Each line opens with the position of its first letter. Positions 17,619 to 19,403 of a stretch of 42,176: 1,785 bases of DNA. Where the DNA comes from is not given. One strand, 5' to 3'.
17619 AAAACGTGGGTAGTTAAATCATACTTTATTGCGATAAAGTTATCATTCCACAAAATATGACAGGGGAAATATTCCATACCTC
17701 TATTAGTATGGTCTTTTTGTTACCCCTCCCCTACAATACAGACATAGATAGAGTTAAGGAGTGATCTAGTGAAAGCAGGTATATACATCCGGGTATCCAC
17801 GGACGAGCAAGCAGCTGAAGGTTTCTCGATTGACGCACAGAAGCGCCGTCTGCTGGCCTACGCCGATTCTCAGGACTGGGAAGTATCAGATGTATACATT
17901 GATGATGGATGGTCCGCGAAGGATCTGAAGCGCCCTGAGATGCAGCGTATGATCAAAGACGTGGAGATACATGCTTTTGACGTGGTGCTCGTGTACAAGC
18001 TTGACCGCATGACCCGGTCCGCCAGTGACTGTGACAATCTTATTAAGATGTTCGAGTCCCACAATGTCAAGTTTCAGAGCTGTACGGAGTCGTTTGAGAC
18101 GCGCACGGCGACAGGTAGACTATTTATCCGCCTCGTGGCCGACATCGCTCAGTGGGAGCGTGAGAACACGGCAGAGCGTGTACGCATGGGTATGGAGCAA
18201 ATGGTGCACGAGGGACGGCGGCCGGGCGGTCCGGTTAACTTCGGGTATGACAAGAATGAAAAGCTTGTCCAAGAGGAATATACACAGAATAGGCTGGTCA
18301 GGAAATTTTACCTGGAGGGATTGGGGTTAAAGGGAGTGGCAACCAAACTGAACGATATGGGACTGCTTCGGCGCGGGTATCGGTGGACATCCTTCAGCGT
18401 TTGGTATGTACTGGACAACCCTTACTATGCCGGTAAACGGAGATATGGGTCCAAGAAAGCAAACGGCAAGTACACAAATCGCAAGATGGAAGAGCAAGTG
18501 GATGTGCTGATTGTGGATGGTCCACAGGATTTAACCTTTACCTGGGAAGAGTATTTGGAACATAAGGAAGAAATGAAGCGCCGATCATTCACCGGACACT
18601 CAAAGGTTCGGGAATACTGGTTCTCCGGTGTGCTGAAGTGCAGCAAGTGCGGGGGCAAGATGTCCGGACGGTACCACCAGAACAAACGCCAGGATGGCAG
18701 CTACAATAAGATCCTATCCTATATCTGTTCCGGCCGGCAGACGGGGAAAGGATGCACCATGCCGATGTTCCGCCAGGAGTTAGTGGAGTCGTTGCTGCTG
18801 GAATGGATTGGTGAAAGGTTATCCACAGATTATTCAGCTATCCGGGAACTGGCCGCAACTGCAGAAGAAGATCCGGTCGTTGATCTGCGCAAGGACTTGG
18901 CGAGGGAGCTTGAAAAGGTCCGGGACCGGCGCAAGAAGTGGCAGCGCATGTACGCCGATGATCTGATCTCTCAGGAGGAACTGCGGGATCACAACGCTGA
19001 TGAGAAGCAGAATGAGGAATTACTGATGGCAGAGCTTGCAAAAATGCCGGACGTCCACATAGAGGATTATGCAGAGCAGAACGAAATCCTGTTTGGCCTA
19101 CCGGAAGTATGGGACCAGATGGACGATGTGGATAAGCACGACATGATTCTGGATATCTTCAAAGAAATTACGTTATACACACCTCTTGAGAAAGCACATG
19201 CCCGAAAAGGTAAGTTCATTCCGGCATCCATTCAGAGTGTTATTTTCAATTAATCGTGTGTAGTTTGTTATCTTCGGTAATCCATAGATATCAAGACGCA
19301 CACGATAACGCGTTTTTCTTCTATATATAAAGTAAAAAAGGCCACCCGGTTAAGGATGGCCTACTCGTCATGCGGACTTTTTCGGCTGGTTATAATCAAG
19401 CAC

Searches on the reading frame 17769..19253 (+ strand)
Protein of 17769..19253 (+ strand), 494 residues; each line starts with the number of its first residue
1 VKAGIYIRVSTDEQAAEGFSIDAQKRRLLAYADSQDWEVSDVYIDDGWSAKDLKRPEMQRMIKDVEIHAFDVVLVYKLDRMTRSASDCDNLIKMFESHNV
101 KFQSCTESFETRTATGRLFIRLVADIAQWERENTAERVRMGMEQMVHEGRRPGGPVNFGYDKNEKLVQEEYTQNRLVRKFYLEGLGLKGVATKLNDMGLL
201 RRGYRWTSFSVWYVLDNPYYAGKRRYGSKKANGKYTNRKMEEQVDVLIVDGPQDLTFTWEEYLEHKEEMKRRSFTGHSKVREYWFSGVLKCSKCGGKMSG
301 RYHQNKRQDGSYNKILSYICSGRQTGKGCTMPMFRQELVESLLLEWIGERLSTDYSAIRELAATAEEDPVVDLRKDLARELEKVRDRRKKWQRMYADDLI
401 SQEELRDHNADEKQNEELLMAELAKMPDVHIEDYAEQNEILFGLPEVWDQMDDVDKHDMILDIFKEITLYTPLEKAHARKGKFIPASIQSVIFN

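Call 52: search_protein_families(library=pfam, proteins=[window:17769-19253:+], max_evalue=0.001)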
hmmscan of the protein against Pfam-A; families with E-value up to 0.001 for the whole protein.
window:17769-19253:+ (494 aa): 3 families
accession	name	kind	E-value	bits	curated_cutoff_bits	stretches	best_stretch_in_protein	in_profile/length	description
PF00239.26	Resolvase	-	3.3e-39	134.7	23.3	1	5-150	3-144/145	Resolvase, N terminal domain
PF13408.12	Zn_ribbon_recom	-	3.3e-12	47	25.3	1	284-346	1-56/58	Recombinase zinc beta ribbon domain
PF07508.19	Recombinase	-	4.5e-12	46.6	21.1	1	176-272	9-102/102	Recombinase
